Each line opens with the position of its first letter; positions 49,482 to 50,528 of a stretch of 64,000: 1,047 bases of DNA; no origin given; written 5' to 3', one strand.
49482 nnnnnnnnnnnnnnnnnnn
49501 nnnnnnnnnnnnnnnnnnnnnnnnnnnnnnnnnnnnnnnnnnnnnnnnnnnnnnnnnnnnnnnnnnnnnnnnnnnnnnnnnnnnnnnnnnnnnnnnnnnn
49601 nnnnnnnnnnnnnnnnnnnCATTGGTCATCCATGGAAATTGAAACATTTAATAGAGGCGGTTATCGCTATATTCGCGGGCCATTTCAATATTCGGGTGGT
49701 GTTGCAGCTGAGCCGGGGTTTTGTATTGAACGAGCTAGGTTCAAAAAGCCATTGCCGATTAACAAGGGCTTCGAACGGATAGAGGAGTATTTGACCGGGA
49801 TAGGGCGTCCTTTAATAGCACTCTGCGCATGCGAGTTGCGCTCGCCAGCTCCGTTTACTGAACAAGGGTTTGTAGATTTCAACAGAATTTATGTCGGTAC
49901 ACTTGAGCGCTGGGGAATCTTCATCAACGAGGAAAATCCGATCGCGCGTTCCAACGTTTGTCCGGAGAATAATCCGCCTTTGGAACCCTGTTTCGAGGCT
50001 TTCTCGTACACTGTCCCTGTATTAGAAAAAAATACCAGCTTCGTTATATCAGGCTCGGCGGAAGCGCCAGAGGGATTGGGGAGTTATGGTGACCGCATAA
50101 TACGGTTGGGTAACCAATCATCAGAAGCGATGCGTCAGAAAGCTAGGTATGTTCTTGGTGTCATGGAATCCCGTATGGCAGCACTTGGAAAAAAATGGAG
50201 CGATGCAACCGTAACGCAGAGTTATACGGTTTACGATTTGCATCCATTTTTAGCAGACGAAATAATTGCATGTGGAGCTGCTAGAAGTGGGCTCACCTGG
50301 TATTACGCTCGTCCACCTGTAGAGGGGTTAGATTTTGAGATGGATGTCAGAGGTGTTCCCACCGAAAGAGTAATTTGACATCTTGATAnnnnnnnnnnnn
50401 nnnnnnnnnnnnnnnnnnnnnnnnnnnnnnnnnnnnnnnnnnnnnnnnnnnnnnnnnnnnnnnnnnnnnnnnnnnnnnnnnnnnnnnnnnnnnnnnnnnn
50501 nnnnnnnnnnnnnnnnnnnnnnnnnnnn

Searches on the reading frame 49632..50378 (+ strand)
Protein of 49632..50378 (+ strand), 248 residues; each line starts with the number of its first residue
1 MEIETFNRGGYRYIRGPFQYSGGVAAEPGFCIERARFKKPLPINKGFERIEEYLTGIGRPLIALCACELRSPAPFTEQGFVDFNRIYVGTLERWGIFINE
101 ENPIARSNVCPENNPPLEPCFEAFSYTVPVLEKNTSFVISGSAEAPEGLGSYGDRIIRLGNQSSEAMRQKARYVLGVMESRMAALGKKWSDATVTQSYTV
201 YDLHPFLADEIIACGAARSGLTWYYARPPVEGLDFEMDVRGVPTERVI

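Call 7: search_protein_families(library=pfam, proteins=[window:49632-50378:+])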
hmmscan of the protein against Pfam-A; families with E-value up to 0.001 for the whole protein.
window:49632-50378:+ (248 aa): 0 families

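Call 11: search_protein_families(library=ncbifam, proteins=[window:49632-50378:+], max_evalue=0.00001)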
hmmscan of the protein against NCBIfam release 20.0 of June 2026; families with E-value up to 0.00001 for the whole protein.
window:49632-50378:+ (248 aa): 1 family
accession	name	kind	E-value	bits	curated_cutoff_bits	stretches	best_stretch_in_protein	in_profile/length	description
NF049982.1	CnbZ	equivalog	7.5e-109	362.9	220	1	9-247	1-239/239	2-amino-5-chloromuconate deaminase CnbZ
